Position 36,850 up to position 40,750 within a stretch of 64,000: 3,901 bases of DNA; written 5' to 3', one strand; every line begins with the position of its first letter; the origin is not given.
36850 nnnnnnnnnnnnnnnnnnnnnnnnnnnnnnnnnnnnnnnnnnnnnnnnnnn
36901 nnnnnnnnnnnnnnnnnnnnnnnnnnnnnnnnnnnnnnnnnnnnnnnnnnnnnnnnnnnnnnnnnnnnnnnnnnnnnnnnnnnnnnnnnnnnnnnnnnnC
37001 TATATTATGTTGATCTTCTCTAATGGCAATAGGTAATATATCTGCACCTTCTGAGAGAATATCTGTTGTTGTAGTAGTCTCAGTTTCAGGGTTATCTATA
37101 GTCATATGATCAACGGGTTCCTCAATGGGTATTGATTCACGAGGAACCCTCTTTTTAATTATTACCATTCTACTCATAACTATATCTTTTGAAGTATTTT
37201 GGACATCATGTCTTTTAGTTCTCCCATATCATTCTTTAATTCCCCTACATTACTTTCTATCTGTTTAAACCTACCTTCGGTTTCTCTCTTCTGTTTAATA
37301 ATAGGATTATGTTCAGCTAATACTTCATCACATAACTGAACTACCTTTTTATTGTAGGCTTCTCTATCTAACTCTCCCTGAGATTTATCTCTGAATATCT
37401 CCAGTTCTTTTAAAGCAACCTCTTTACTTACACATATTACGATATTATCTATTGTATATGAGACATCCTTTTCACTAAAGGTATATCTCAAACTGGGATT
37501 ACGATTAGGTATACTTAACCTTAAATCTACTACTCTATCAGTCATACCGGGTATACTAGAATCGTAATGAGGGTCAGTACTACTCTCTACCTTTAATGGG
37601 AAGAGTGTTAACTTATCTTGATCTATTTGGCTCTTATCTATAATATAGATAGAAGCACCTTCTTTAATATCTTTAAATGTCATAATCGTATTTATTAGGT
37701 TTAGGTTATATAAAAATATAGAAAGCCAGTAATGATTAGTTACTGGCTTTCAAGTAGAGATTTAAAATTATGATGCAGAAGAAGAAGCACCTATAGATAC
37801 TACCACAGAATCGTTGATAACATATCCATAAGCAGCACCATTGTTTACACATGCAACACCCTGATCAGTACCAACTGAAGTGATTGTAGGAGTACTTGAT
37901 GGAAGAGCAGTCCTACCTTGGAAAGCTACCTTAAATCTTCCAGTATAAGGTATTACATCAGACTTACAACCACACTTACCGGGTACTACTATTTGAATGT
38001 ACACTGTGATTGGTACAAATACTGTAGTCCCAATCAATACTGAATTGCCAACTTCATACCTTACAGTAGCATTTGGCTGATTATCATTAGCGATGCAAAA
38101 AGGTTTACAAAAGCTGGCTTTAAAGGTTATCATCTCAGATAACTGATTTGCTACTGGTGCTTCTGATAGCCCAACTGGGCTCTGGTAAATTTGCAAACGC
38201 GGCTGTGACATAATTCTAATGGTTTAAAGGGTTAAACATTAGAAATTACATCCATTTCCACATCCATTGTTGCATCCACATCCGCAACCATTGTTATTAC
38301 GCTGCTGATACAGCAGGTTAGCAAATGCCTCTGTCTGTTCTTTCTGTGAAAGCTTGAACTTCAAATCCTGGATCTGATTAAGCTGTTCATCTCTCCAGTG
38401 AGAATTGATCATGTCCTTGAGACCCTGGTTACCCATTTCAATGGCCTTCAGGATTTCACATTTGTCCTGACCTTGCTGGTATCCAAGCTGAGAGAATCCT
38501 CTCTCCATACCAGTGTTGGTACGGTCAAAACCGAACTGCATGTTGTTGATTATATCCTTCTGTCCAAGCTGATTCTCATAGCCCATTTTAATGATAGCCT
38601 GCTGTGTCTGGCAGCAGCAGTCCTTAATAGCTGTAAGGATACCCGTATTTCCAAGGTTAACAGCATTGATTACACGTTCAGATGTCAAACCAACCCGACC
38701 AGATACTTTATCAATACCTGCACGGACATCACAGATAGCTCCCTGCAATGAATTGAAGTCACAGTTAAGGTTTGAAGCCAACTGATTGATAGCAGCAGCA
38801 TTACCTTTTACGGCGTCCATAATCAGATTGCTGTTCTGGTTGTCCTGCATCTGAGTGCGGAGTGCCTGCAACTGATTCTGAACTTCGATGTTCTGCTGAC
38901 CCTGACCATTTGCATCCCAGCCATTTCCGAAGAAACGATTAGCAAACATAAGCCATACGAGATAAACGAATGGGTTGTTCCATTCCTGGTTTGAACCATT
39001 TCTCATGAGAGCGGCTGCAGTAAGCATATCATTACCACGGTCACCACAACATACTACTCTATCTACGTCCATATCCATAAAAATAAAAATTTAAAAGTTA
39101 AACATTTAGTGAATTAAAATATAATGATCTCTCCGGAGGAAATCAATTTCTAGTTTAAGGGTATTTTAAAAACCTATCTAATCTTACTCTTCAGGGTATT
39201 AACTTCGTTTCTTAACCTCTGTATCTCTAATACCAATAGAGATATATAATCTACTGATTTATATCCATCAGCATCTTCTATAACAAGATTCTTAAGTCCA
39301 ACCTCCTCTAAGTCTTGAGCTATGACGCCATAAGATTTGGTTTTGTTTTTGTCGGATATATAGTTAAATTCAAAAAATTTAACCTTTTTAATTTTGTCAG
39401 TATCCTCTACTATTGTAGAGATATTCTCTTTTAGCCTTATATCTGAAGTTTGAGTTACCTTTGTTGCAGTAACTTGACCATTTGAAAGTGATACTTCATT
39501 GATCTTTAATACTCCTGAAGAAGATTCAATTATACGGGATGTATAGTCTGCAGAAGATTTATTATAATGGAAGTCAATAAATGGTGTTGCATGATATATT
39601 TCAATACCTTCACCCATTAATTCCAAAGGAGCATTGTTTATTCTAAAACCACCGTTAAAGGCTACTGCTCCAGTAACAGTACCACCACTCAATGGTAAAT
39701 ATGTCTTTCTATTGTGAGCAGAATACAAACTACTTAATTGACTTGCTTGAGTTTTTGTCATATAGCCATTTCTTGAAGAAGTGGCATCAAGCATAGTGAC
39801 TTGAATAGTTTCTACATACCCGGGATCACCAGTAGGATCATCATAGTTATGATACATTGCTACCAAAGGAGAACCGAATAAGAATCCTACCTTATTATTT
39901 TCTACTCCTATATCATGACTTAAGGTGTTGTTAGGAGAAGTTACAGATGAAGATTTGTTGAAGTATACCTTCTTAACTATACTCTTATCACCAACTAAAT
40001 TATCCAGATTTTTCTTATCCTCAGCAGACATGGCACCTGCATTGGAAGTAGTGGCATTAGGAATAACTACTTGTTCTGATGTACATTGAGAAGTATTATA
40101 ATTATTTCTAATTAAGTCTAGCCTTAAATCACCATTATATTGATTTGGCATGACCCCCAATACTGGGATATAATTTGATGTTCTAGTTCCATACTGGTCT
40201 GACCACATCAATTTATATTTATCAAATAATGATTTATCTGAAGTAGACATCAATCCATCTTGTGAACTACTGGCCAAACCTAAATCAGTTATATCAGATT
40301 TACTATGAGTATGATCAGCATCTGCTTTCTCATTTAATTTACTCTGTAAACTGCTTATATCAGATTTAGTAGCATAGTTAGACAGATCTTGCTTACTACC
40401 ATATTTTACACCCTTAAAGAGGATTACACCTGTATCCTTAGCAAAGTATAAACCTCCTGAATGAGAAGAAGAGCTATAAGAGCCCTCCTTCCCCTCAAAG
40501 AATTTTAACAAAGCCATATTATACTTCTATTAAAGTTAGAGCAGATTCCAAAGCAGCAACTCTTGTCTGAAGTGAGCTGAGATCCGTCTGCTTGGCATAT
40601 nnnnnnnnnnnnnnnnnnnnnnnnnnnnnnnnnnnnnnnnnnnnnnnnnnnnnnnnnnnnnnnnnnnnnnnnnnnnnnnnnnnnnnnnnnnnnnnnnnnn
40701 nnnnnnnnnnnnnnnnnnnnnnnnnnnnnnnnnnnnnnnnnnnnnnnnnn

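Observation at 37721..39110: GC-richer two-gene unit in the virion module: a Q/N- and Cys-rich protein ending in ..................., plus a small Cys-containing beta protein followed by a strong terminator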

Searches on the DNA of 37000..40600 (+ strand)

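Call 5: search_dna_similar(query=window:37000-40600:+, collection=phages, mode=near, max_rows=20)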
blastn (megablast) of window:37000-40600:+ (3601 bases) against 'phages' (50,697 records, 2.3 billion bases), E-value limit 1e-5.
No match.

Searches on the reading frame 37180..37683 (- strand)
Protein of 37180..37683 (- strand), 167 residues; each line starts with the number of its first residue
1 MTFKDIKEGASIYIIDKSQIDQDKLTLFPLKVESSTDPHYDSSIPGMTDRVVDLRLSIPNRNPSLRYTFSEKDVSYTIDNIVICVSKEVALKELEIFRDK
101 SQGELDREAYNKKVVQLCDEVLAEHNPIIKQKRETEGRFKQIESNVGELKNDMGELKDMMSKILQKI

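Call 3: search_protein_families(library=pfam, proteins=[window:37180-37683:-], max_evalue=0.1)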
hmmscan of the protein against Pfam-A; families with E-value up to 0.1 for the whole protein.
window:37180-37683:- (167 aa): 2 families
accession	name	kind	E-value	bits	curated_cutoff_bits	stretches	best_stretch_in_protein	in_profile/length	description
PF22872.1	DUF7018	-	0.038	14.7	27.8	1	107-151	4-51/116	Domain of unknown function (DUF7018)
PF14467.12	DUF4426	-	0.049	14.1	25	0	2-37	72-107/121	Domain of unknown function (DUF4426)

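Call 4: search_protein_families(library=phrogs, proteins=[window:37180-37683:-], max_evalue=0.01)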
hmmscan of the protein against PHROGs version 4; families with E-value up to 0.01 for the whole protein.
window:37180-37683:- (167 aa): 2 families
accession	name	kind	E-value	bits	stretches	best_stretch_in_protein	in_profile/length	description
phrog_28898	-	unknown function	1.3e-09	39.3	1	48-162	48-165/181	-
phrog_473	-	head and packaging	0.00027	22.3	1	129-166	36-73/75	virion structural protein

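Call 63: search_solved_structures(query=A3, max_evalue=1, show_alignments=1)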
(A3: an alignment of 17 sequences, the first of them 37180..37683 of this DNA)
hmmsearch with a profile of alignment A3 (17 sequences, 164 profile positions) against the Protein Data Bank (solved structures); distinct sequences matched with E-value up to 1: 34.
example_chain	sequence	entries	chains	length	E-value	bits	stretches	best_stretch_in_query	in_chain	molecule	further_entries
7udb_B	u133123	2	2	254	0.0015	21.7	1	61-159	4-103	Syntaxin-1A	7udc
6ip1_B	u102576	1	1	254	0.0059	19.7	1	61-159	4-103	Syntaxin-1A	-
6mdm_I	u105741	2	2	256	0.0064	19.6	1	62-159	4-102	Syntaxin-1A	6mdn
3c98_B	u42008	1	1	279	0.01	18.9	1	61-159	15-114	Syntaxin-1A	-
4jeu_B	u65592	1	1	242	0.016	18.3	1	62-159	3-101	Syntaxin-1A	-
9ojz_G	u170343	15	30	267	0.021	17.9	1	62-159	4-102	Syntaxin-1A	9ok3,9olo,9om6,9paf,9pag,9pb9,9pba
8dmj_A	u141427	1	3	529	0.051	16.6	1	100-155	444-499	Fusion glycoprotein F0,Fusion glycoprotein F1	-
5evm_A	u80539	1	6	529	0.051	16.6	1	100-155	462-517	Fusion glycoprotein F0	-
8do4_A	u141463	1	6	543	0.052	16.6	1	100-155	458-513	Fusion glycoprotein F0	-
9lng_B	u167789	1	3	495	0.057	16.5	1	100-155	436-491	Fusion glycoprotein F0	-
2kmv_A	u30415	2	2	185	0.066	16.3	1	14-90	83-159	Copper-transporting ATPase 1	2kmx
5g3q_A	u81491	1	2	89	0.12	15.4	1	30-103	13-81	WNK1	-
9e5c_1o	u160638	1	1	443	0.12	15.4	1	86-159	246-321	Dynein regulatory complex protein 10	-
6h9m_A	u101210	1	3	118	0.2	14.7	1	82-155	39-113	Coiled-coil domain-containing protein 90B, mitochondrial,General control protein GCN4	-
9e5c_6p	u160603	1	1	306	0.21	14.6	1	118-161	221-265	Dynein arm light chain, axonemal, putative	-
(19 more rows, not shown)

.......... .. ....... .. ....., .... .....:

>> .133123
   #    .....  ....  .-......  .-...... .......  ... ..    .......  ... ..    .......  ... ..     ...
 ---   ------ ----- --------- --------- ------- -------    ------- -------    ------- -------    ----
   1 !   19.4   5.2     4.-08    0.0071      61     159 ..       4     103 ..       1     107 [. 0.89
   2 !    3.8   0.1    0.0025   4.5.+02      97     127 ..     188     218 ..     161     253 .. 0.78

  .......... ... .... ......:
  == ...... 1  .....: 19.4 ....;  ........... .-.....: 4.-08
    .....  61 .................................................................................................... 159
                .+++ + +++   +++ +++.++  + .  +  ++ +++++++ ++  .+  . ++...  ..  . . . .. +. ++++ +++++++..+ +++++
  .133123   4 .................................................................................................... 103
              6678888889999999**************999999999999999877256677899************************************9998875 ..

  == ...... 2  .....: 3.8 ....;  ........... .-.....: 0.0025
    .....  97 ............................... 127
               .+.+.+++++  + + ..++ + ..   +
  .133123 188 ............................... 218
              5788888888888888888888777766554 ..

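Call 72: find_homologous_proteins(query=window:37180-37683:-, max_evalue=0.001)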
Query window:37180-37683:- (167 aa): 3 proteins with E <= 0.001 among 32 candidates.
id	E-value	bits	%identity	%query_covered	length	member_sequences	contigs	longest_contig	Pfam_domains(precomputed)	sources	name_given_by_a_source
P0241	8.4e-101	352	99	100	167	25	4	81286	-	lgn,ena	-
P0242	1.0e-90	320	87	100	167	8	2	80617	-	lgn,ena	-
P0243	2.1e-7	49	26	100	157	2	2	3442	-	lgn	-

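Call 88: search_protein_families(library=padloc, proteins=[window:37180-37683:-], max_evalue=0.01)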
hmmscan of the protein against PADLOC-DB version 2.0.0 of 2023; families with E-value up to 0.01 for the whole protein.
window:37180-37683:- (167 aa): 0 families

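Call 89: search_protein_families(library=ncbifam, proteins=[window:37180-37683:-], max_evalue=0.01)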
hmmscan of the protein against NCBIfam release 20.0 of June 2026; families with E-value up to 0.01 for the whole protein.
window:37180-37683:- (167 aa): 0 families
